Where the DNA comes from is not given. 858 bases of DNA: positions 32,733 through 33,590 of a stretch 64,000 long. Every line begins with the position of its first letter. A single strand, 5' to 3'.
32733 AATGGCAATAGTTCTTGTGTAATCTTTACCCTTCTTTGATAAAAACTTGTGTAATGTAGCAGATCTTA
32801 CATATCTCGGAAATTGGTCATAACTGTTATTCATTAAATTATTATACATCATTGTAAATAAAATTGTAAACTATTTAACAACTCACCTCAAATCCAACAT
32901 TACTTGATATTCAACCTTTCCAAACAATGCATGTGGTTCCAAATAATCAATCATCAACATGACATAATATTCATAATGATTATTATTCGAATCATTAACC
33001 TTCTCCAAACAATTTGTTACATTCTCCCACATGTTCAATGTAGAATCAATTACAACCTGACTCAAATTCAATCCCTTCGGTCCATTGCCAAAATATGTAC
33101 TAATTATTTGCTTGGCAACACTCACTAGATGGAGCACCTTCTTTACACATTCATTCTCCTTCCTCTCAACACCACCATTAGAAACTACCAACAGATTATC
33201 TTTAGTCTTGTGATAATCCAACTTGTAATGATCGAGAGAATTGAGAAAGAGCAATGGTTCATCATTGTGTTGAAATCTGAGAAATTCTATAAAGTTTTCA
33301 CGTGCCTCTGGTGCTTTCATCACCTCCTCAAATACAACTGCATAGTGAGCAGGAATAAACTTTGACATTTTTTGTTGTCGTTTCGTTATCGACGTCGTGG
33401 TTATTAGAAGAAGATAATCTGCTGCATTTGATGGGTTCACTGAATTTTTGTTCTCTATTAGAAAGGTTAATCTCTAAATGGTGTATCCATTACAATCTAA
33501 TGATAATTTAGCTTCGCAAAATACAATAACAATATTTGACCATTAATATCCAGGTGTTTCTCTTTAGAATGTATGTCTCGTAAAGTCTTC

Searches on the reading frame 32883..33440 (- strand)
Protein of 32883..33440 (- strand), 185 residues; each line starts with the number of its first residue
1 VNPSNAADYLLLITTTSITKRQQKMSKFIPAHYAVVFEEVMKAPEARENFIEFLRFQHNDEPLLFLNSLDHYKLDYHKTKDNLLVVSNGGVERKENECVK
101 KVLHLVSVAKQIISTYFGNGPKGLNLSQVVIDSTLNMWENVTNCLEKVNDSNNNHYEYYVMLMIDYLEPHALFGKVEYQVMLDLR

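Call 15: search_protein_families(library=pfam, proteins=[window:32883-33440:-], max_evalue=0.01)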
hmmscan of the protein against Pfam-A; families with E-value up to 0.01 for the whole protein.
window:32883-33440:- (185 aa): 1 family
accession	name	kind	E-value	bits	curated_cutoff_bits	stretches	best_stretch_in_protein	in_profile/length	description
PF00615.24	RGS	-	1.6e-05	25.7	23.9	1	37-143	2-87/117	Regulator of G protein signaling domain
